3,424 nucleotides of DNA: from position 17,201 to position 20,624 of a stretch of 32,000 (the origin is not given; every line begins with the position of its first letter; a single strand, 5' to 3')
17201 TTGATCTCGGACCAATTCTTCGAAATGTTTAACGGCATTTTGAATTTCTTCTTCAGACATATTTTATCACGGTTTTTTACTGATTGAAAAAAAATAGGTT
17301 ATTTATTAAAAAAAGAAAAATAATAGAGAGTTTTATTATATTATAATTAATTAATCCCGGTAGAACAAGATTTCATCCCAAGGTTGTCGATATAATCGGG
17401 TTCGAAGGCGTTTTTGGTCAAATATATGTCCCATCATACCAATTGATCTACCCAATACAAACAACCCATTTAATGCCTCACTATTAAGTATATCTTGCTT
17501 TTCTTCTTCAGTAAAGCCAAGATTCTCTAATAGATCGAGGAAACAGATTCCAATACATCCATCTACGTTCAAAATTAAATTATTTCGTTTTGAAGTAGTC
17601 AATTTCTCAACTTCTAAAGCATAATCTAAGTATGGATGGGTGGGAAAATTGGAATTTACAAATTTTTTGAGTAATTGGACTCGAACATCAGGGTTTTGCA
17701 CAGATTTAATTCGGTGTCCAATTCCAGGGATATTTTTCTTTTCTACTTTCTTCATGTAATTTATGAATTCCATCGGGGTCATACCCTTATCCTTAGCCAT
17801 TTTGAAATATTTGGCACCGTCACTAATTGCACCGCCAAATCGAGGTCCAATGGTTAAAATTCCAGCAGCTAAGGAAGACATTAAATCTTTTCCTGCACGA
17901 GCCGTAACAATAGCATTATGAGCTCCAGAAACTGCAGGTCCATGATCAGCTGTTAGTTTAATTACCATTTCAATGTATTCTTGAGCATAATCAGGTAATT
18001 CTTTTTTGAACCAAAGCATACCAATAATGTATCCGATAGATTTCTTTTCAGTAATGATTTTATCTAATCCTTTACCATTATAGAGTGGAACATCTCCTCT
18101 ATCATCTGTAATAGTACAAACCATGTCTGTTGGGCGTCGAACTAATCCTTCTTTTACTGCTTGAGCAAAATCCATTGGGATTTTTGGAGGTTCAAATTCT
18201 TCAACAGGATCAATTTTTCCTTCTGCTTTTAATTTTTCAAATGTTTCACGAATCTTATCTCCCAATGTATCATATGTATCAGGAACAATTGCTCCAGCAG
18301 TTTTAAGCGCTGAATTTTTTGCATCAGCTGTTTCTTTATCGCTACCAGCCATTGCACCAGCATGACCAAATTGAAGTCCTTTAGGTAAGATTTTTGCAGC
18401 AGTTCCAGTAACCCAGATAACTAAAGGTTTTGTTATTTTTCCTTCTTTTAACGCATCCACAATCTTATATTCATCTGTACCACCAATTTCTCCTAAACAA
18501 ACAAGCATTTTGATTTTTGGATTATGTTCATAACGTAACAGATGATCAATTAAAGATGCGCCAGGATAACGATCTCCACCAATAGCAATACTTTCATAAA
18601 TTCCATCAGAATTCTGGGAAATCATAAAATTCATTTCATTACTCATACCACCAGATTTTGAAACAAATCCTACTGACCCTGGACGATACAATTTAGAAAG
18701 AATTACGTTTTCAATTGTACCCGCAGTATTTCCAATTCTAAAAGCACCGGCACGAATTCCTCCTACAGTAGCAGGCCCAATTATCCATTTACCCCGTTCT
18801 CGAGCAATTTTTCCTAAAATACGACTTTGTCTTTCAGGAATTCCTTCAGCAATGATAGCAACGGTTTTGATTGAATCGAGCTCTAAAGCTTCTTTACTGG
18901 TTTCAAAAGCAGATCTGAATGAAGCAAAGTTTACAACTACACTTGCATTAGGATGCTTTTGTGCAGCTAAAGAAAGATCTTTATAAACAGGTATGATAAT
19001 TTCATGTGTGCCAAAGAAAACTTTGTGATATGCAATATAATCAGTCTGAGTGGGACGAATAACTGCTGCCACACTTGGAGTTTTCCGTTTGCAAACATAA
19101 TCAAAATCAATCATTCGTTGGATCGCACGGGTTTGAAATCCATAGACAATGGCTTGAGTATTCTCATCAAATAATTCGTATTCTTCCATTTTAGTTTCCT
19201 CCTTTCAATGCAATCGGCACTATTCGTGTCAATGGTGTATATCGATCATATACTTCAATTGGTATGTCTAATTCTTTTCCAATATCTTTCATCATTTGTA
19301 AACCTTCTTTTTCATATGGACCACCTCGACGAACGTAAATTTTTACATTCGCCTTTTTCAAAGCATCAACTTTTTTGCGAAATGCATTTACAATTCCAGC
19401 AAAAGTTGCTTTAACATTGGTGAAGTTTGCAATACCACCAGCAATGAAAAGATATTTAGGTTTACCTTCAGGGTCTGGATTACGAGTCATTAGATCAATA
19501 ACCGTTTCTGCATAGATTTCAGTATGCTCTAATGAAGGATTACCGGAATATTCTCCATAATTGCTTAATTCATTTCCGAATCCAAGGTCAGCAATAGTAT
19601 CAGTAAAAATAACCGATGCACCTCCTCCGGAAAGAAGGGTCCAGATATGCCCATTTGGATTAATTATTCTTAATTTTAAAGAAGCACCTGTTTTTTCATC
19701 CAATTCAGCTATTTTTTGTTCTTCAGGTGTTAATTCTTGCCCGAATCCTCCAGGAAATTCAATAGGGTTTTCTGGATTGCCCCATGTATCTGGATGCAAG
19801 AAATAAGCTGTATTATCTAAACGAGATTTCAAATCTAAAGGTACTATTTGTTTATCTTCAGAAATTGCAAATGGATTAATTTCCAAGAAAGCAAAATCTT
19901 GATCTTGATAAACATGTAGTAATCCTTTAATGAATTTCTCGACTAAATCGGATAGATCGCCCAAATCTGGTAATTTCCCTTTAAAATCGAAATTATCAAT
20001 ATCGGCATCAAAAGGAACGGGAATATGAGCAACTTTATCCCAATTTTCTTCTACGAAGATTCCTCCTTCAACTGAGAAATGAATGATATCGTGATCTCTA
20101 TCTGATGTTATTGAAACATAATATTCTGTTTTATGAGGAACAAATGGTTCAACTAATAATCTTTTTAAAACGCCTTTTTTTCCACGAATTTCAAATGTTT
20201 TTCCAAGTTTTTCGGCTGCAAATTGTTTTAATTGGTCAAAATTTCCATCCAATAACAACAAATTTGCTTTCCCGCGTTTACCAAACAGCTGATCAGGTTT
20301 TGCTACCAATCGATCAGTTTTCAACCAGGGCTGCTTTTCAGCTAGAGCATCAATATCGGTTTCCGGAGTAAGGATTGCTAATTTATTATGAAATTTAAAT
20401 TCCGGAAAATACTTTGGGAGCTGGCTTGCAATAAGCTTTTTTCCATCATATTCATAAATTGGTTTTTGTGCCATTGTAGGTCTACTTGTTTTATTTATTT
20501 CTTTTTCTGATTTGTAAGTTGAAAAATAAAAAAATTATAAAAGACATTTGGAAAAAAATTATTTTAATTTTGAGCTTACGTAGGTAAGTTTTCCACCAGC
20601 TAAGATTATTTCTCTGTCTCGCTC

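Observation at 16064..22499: Aconitase, ATP-citrate lyase (BA) and isocitrate dehydrogenase clustered with no citrate synthase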

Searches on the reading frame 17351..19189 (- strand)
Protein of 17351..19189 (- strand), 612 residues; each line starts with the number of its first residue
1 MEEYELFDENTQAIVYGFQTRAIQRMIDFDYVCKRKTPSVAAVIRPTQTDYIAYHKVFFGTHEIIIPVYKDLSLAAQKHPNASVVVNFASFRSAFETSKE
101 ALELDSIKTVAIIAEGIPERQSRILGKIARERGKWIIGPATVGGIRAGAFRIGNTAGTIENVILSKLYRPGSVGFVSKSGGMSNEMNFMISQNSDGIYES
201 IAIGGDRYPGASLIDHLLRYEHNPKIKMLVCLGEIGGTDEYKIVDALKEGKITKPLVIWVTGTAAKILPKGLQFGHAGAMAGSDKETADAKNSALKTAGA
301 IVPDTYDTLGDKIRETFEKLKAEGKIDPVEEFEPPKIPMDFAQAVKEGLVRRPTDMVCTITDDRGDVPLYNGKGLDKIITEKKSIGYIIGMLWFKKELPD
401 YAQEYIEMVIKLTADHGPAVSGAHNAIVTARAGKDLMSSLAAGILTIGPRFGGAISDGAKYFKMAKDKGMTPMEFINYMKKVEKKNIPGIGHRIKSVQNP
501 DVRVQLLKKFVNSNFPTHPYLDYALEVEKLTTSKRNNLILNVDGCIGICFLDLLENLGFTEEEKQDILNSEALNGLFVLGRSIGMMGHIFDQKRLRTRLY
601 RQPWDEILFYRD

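Call 3: search_protein_families(library=pfam, proteins=[window:17351-19189:-])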
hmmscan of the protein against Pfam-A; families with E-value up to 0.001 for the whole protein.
window:17351-19189:- (612 aa): 4 families
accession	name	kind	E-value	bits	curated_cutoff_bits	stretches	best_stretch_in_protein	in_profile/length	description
PF00285.26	Citrate_synt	-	4.5e-21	75.7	27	1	383-601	147-355/357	Citrate synthase, C-terminal domain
PF00549.24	Ligase_CoA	-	4.2e-19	69.4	24.5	1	176-301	1-128/128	CoA-ligase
PF02629.25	CoA_binding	-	9.4e-07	30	22.3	1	8-116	1-97/97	CoA binding domain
PF13607.11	Succ_CoA_lig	-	1.1e-05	25.7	27.4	1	170-309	1-131/138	Succinyl-CoA ligase like flavodoxin domain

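Call 4: search_protein_families(library=ncbifam, proteins=[window:17351-19189:-])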
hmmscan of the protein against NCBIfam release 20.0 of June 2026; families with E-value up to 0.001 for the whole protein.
window:17351-19189:- (612 aa): 20 families
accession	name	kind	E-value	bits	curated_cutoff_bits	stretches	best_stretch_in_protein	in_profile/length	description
NF004230.0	PRK05678.1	equivalog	1.3e-39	136.1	336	1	58-318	49-289/291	succinate--CoA ligase subunit alpha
TIGR01019.1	sucCoAalpha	subfamily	2.8e-37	128.7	353.2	1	60-315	43-284/286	succinate--CoA ligase subunit alpha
NF004866.0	PRK06224.1-3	subfamily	3.8e-16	59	245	1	392-602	53-252/275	citryl-CoA lyase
NF004869.0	PRK06224.1-6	subfamily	5.2e-16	58.7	212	1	392-592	39-229/263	citryl-CoA lyase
NF004868.0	PRK06224.1-5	subfamily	6.1e-15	55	193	1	392-594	41-237/260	citryl-CoA lyase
NF004864.0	PRK06224.1-1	equivalog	1.1e-14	54.1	261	1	390-598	47-254/278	citryl-CoA lyase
NF041301.1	Cit_synth_Halo_CitZ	equivalog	2.8e-12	46.3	550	1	384-543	156-316/379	citrate synthase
TIGR01800.1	cit_synth_II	subfamily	3.3e-10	39.3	421.3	1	397-600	161-348/368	2-methylcitrate synthase/citrate synthase II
TIGR02717.1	AcCoA-syn-alpha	equivalog_domain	4.2e-10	38.9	567.15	1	68-311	54-282/447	acetate--CoA ligase alpha subunit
NF041157.1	Cit_synThplmales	equivalog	2.2e-09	36.9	590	1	404-598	171-354/377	citrate synthase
NF010640.0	PRK14037.1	subfamily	1.3e-08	34.1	504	1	406-601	173-358/377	citrate synthase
NF010639.0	PRK14036.1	equivalog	2.1e-07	29.9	502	1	395-553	166-325/379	citrate synthase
NF009005.0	PRK12350.1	subfamily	1.7e-06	27.5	332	1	408-596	163-338/366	citrate synthase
NF004867.0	PRK06224.1-4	equivalog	1.6e-05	24.1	409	1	403-507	55-160/261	citryl-CoA lyase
NF009006.1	PRK12351.1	equivalog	2.2e-05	23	550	1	379-530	151-301/376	bifunctional 2-methylcitrate synthase/citrate synthase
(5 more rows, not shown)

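Call 37: search_solved_structures(query=window:17351-19189:-, show_alignments=2, max_evalue=1e-20)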
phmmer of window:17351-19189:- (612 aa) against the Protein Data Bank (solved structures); distinct sequences matched with E-value up to 1e-20: 37.
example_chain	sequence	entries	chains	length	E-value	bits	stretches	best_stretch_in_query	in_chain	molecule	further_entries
6hxi_B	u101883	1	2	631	9.3e-251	836.6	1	2-609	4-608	Succinyl-CoA ligase (ADP-forming) subunit alpha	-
6znw_B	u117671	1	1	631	1.2e-249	833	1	2-609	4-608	Methanosaeta concilii ACLY-B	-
6hxh_A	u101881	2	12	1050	1.1e-227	760.5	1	5-609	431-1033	ATP-citrate synthase,Human ATP citrate lyase | ATP-citrate synthase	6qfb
6uuz_A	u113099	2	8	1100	1.2e-227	760.3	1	5-609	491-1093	ATP-citrate synthase | ATP citrate lyase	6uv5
6poe_A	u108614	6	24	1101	1.2e-227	760.3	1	5-609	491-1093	ATP-citrate synthase | ACLY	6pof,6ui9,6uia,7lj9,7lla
6o0h_A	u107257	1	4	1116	1.3e-227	760.3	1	5-609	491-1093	ATP-citrate synthase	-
9r90_A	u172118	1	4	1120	1.3e-227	760.2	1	5-609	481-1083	Isoform 2 of ATP-citrate synthase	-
6uuw_A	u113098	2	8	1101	3.2e-227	758.9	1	5-609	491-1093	ATP-citrate synthase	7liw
7rig_A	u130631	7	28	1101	1.6e-226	756.6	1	5-609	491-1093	ATP-citrate synthase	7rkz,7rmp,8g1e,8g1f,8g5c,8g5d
6hxj_B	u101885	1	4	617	4.6e-128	431.5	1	8-605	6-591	ATP-citrate lyase alpha-subunit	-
3mwe_B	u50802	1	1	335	6.7e-119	401.2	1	5-336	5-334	ATP-citrate synthase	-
3mwd_B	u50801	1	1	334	1.3e-118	400.3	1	5-335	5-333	ATP-citrate synthase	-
5te1_A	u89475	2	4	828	2.3e-116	392.9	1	5-332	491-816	ATP-citrate synthase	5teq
3pff_A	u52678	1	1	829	2.3e-116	392.8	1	5-332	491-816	ATP-citrate synthase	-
5tde_B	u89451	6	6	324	9.7e-116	390.8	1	5-325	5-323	ATP-citrate synthase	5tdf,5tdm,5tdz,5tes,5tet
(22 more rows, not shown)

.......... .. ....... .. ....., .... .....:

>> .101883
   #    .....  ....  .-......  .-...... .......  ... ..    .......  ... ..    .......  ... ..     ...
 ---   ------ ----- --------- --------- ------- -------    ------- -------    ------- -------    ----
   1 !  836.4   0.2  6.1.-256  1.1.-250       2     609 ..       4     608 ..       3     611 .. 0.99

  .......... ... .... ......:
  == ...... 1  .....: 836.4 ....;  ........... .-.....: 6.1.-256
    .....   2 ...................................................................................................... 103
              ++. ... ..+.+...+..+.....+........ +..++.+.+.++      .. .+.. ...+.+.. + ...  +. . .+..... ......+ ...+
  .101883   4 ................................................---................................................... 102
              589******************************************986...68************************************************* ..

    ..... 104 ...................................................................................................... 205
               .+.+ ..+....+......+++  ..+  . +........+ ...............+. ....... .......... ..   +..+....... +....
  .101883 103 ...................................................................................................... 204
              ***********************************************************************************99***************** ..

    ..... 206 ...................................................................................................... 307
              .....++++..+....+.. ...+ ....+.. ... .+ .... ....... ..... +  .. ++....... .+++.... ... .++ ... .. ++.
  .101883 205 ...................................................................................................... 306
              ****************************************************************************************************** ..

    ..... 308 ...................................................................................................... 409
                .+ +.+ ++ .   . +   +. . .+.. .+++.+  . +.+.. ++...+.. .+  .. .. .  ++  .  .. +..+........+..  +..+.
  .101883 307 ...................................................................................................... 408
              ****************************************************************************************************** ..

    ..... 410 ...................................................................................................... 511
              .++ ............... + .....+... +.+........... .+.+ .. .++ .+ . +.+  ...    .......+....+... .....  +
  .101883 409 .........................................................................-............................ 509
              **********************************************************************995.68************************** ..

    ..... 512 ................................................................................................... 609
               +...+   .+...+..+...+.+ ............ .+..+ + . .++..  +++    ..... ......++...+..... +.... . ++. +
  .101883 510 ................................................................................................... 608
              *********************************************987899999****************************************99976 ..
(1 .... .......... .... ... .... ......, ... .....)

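Call 78: find_related_loci(query=window:17351-19189:-, collection=genome_contigs, flank=8000)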
Query window:17351-19189:- (612 aa) in genome_contigs; peptide patterns used: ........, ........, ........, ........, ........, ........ (x = any residue, [..] = any of these).
119 stretches matched a pattern; 70 encode a relative of the query (tblastn E <= 1e-3); 69 distinct loci.
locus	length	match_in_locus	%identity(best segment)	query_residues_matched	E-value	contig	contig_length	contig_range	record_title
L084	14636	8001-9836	94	1-612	0e+0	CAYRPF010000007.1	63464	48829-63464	MAG TPA_asm: uncultured archaeon isolate binchicken_co256_1 genome assembly, contig: NODE_445_length_63464_cov_7.276002,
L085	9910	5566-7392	86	1-609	0e+0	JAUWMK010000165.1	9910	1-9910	MAG: Promethearchaeum sp. isolate CSMAG_2396 CSMAG_2396_k141_1478912_length_9910_cov_6.9730, whole genome shotgun sequen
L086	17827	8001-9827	86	1-609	0e+0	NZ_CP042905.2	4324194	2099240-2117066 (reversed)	Promethearchaeum syntrophicum strain MK-D1 chromosome, complete genome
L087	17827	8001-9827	85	1-609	0e+0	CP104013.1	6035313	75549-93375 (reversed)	Candidatus Lokiarchaeum ossiferum isolate Loki-B35 chromosome, complete genome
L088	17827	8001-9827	78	1-609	0e+0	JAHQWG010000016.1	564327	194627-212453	MAG: Promethearchaeia archaeon isolate ABR01 NODE_2_length_564327_cov_19, whole genome shotgun sequence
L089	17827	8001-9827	77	1-609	0e+0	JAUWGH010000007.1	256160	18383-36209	MAG: Promethearchaeota archaeon isolate CSMAG_2237 CSMAG_2237_k141_2739429_length_256160_cov_72.3681, whole genome shotg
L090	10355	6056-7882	78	1-609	0e+0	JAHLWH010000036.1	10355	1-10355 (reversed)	MAG: Promethearchaeota archaeon isolate 6H3_1 k141_12750, whole genome shotgun sequence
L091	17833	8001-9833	77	1-611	0e+0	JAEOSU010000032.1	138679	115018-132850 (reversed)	MAG: Promethearchaeota archaeon isolate YT_039 k127_12019531, whole genome shotgun sequence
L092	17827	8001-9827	76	1-609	0e+0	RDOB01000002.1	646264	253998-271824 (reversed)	MAG: Candidatus Heimdallarchaeota archaeon isolate SZ_4_bin2.246 NODE_2_length_646264_cov_10.194352, whole genome shotgu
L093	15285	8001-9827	76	1-609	0e+0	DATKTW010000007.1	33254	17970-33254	MAG TPA_asm: Candidatus Nanopelagicaceae bacterium isolate SMAG_U14091 k141_323529, whole genome shotgun sequence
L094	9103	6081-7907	77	1-609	0e+0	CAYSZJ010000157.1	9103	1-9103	MAG TPA_asm: uncultured archaeon isolate SRP239594_co1_24 genome assembly, contig: NODE_4384_length_9103_cov_39.441092, 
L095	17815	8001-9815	75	5-609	0e+0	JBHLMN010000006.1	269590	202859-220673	MAG: Promethearchaeota archaeon isolate DZ2M.341 DZ2M.341@46, whole genome shotgun sequence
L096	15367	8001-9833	76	1-611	0e+0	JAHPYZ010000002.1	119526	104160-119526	MAG: Promethearchaeota archaeon isolate LW30_13 NODE_28_length_119526_cov_6.528321, whole genome shotgun sequence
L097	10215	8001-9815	75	5-609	0e+0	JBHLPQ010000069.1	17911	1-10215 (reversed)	MAG: Promethearchaeota archaeon isolate H2S.126 H2S.126@2041, whole genome shotgun sequence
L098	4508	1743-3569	76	1-609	0e+0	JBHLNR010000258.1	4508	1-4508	MAG: Promethearchaeota archaeon isolate DZ2S.368 DZ2S.368@87497, whole genome shotgun sequence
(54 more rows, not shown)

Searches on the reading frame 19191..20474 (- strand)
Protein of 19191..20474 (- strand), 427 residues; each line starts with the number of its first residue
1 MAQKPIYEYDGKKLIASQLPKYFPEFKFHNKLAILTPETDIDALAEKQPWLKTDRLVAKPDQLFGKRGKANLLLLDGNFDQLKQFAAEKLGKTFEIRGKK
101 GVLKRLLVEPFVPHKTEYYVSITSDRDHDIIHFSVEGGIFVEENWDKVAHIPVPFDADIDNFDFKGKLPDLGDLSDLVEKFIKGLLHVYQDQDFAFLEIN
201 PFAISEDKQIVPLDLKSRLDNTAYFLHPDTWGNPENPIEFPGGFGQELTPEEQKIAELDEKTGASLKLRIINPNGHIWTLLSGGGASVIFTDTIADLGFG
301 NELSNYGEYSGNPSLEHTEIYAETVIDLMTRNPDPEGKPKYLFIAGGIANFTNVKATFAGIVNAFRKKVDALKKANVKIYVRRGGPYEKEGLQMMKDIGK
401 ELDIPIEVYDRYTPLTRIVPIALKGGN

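Call 3: search_protein_families(library=pfam, proteins=[window:19191-20474:-])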
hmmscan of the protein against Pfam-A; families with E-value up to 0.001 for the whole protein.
window:19191-20474:- (427 aa): 3 families
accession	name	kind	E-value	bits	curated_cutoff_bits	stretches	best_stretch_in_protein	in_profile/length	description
PF16114.10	Citrate_bind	-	1.1e-74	250.2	26.8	1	247-424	2-176/177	ATP citrate lyase citrate-binding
PF24948.1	Citrate_synth_N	-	3.6e-65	220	83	1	2-231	1-232/232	ATP-citrate synthase ATP-grasp domain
PF08442.15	ATP-grasp_2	-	9.7e-13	48.6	29.5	1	42-203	28-201/202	ATP-grasp domain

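Call 4: search_protein_families(library=ncbifam, proteins=[window:19191-20474:-])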
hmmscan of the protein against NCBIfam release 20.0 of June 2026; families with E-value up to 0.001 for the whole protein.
window:19191-20474:- (427 aa): 3 families
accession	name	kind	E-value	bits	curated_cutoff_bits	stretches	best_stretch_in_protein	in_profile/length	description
TIGR01016.1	sucCoAbeta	subfamily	2.1e-23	82.9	375.55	1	32-402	22-368/386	succinate-CoA ligase subunit beta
NF001913.0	PRK00696.1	equivalog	4e-23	82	370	1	6-401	3-367/388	ADP-forming succinate--CoA ligase subunit beta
NF010647.0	PRK14046.1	equivalog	2.2e-12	46.7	604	1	53-229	40-228/392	malate--CoA ligase subunit beta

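Call 82: search_solved_structures(query=window:19191-20474:-, max_evalue=1e-30)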
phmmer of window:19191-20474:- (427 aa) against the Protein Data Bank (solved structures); distinct sequences matched with E-value up to 1e-30: 13.
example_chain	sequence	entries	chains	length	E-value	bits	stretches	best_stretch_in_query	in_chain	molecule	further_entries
6hxi_A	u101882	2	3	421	9.4e-132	443.3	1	1-424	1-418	Citrate lyase, subunit 1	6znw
3mwd_A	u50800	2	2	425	1.3e-98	334.1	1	2-423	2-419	ATP-citrate synthase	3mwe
5tde_A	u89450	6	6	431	1.4e-98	334.1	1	2-423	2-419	ATP-citrate synthase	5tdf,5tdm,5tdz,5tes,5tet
5te1_A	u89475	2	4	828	6.1e-98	331.9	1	2-423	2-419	ATP-citrate synthase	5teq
3pff_A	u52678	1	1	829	9.2e-98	331.3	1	2-423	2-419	ATP-citrate synthase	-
6hxh_A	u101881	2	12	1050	1.5e-97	330.6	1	2-423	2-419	ATP-citrate synthase,Human ATP citrate lyase | ATP-citrate synthase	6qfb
6uuz_A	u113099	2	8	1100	1.7e-97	330.4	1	2-423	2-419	ATP-citrate synthase | ATP citrate lyase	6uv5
6poe_A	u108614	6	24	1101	1.7e-97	330.4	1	2-423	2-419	ATP-citrate synthase | ACLY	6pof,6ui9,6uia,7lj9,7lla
6uuw_A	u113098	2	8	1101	1.7e-97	330.4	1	2-423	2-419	ATP-citrate synthase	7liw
7rig_A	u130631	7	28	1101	1.7e-97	330.4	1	2-423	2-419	ATP-citrate synthase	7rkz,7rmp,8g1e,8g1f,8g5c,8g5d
6o0h_A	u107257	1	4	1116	1.8e-97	330.4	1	2-423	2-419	ATP-citrate synthase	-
9r90_A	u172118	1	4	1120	1.8e-97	330.4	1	2-423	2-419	Isoform 2 of ATP-citrate synthase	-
6hxj_A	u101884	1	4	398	1.3e-55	192.4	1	30-424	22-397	ATP-citrate lyase beta-subunit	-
